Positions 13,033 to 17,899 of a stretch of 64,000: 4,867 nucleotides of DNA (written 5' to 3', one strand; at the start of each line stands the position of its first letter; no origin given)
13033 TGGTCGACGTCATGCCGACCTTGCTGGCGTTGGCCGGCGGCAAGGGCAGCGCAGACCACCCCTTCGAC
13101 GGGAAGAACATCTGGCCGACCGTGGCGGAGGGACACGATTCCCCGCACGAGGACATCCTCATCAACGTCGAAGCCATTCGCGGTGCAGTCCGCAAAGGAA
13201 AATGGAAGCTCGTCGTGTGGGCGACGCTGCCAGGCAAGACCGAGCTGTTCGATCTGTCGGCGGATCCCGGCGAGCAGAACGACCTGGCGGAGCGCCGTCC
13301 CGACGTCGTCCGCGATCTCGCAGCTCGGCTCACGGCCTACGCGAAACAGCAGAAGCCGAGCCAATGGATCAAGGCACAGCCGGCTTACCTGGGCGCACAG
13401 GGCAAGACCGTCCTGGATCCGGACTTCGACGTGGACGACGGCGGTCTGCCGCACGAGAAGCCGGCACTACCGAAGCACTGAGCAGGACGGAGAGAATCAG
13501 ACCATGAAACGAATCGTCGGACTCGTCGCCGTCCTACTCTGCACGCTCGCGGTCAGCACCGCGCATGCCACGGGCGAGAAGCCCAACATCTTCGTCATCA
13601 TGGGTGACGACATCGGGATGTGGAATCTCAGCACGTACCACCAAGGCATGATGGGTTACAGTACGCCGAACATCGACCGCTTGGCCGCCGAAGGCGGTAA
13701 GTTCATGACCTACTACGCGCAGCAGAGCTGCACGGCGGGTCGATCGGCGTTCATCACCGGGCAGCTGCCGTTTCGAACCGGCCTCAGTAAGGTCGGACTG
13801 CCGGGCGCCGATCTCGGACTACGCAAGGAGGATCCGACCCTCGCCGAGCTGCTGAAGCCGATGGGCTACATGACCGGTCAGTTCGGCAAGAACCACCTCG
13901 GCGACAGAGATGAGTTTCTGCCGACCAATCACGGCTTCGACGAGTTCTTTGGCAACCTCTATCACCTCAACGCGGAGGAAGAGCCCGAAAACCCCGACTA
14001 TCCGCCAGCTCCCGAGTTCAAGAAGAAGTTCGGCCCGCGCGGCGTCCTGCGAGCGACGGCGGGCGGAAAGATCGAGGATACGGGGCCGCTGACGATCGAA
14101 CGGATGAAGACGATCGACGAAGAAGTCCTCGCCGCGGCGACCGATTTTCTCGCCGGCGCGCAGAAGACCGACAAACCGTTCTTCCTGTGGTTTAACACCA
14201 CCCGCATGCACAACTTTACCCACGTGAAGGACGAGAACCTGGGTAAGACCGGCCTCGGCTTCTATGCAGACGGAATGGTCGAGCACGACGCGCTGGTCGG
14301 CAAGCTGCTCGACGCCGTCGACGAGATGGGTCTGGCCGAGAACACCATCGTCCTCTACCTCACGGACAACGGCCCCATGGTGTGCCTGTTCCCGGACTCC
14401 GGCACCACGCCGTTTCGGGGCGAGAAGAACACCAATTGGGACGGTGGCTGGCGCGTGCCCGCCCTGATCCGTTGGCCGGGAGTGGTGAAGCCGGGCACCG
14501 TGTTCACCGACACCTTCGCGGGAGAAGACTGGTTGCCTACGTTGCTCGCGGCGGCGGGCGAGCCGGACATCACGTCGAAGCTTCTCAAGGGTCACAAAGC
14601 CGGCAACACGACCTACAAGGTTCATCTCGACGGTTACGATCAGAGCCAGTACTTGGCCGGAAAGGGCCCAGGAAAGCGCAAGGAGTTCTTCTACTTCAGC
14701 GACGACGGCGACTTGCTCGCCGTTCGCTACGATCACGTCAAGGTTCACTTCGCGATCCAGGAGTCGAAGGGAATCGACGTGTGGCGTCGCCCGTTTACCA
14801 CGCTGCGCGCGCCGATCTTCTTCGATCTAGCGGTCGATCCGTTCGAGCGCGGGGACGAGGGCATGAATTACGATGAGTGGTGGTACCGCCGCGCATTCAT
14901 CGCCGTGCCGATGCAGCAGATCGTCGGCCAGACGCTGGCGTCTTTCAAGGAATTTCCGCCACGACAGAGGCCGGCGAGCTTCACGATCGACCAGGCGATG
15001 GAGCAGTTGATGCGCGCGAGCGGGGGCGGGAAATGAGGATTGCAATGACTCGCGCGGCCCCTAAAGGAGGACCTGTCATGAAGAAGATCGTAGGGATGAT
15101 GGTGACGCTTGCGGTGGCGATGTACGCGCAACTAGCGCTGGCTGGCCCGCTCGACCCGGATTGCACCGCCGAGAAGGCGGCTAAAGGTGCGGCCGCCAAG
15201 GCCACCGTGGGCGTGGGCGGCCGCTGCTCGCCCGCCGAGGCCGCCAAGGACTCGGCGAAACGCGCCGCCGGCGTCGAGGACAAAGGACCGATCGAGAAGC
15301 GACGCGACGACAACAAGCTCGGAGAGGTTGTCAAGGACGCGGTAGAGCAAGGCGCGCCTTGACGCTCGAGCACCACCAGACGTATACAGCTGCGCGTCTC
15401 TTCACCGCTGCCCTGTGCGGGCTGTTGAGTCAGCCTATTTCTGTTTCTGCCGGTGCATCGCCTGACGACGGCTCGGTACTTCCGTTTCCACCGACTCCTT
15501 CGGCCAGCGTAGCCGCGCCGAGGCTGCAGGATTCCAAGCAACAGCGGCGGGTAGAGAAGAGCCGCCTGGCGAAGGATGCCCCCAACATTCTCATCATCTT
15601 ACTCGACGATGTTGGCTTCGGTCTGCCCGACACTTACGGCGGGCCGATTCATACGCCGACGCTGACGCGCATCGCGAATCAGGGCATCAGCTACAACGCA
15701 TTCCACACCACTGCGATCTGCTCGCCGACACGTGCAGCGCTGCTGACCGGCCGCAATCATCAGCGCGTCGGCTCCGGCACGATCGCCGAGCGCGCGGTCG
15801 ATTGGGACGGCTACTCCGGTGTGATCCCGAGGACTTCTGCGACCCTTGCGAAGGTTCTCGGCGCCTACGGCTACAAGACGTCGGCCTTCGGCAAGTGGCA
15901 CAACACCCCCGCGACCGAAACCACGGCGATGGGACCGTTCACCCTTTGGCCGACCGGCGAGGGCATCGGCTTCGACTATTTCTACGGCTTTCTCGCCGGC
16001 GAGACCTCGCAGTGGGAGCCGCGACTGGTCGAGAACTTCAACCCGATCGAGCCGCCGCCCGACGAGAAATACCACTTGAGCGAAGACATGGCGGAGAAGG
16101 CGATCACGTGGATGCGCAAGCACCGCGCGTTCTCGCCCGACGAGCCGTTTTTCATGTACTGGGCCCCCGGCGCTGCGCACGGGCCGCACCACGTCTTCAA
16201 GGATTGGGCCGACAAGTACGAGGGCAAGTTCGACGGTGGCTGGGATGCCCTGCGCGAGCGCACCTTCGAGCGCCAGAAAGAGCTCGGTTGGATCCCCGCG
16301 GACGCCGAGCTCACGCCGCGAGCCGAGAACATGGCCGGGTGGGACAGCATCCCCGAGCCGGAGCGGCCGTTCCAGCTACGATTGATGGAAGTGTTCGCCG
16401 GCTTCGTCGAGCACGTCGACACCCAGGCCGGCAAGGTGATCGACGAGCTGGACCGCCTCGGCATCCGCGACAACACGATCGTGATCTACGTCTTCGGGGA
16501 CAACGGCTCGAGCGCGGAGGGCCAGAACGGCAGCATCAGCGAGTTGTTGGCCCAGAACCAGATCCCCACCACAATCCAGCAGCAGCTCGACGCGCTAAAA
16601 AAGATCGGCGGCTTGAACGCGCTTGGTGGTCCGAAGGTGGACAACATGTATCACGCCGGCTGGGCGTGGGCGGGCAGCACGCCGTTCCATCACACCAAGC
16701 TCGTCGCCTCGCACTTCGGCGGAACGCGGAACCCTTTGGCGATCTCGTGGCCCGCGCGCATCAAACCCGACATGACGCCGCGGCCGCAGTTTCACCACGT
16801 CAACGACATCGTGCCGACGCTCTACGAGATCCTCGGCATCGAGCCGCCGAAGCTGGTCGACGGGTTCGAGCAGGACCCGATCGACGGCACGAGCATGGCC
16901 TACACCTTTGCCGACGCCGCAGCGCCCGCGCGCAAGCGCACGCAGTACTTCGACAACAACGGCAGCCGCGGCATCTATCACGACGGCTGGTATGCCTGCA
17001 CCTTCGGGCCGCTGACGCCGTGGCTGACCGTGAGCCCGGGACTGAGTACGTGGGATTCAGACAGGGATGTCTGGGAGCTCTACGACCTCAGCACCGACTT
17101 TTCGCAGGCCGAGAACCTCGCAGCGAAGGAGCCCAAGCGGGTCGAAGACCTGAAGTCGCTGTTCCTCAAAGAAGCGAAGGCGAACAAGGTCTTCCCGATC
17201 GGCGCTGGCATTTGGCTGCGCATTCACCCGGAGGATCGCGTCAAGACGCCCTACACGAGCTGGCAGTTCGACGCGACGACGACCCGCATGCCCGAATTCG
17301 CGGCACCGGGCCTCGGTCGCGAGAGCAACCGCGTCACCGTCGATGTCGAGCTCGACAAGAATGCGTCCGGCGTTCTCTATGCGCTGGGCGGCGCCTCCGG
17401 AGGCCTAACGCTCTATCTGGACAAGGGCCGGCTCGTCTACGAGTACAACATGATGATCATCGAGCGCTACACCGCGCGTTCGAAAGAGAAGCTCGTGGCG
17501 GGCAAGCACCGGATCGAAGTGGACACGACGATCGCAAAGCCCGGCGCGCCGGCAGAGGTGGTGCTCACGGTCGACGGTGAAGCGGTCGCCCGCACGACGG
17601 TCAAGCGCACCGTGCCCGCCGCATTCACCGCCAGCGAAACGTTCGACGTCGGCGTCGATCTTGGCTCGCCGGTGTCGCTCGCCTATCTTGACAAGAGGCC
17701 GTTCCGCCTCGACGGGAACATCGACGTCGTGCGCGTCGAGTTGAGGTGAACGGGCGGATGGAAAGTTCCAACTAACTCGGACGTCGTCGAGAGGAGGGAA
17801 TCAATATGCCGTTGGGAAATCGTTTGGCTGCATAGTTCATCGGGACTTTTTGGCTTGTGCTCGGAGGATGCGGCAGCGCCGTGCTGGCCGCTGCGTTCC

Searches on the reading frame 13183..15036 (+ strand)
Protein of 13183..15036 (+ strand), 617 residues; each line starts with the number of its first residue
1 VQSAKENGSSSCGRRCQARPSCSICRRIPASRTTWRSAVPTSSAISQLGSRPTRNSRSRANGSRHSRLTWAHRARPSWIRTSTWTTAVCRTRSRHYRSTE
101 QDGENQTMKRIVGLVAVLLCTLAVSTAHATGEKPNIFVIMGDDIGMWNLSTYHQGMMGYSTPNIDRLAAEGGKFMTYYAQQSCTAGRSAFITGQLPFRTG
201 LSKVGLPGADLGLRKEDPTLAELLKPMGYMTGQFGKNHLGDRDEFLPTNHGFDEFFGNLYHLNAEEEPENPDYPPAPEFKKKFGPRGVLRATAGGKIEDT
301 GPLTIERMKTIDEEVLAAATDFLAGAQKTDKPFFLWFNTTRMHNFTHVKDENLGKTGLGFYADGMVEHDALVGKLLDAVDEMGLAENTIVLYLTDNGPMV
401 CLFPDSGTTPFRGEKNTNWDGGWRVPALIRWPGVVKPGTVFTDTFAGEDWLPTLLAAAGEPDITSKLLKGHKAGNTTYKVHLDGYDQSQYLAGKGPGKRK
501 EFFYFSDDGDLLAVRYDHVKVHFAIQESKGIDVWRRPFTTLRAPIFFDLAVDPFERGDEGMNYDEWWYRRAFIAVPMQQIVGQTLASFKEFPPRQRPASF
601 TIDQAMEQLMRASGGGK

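Call 63: search_protein_families(library=pfam, proteins=[window:13183-15036:+], max_evalue=0.00001)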
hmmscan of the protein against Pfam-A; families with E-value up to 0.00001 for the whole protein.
window:13183-15036:+ (617 aa): 1 family
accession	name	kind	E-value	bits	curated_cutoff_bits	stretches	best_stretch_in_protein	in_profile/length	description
PF00884.28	Sulfatase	-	6.6e-45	154.1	25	1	134-459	1-300/301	Sulfatase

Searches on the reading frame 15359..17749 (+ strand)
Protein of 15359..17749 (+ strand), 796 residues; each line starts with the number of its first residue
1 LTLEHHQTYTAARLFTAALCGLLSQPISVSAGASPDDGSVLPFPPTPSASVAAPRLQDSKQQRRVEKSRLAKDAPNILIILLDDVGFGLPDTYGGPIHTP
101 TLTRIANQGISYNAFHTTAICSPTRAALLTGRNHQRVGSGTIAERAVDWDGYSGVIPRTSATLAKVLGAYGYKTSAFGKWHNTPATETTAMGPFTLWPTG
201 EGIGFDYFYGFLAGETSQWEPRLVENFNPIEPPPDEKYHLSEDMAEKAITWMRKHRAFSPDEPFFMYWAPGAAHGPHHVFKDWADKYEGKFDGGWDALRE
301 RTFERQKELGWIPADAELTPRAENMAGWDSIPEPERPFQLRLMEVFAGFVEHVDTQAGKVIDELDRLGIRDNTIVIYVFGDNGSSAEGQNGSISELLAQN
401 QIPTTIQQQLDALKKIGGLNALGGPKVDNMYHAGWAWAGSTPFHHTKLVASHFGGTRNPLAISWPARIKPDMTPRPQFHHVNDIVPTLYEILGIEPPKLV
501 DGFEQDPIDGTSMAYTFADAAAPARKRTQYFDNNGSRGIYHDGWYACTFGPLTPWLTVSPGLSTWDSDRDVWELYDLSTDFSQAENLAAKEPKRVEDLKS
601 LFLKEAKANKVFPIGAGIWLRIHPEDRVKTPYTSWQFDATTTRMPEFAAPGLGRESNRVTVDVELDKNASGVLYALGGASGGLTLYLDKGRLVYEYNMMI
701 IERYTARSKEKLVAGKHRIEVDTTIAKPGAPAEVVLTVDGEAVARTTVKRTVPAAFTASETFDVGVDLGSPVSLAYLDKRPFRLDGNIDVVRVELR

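Call 63: search_protein_families(library=pfam, proteins=[window:15359-17749:+], max_evalue=0.00001)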
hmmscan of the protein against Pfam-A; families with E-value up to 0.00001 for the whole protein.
window:15359-17749:+ (796 aa): 1 family
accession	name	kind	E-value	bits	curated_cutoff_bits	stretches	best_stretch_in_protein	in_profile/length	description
PF00884.28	Sulfatase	-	4.2e-58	197.5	25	1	75-494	1-301/301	Sulfatase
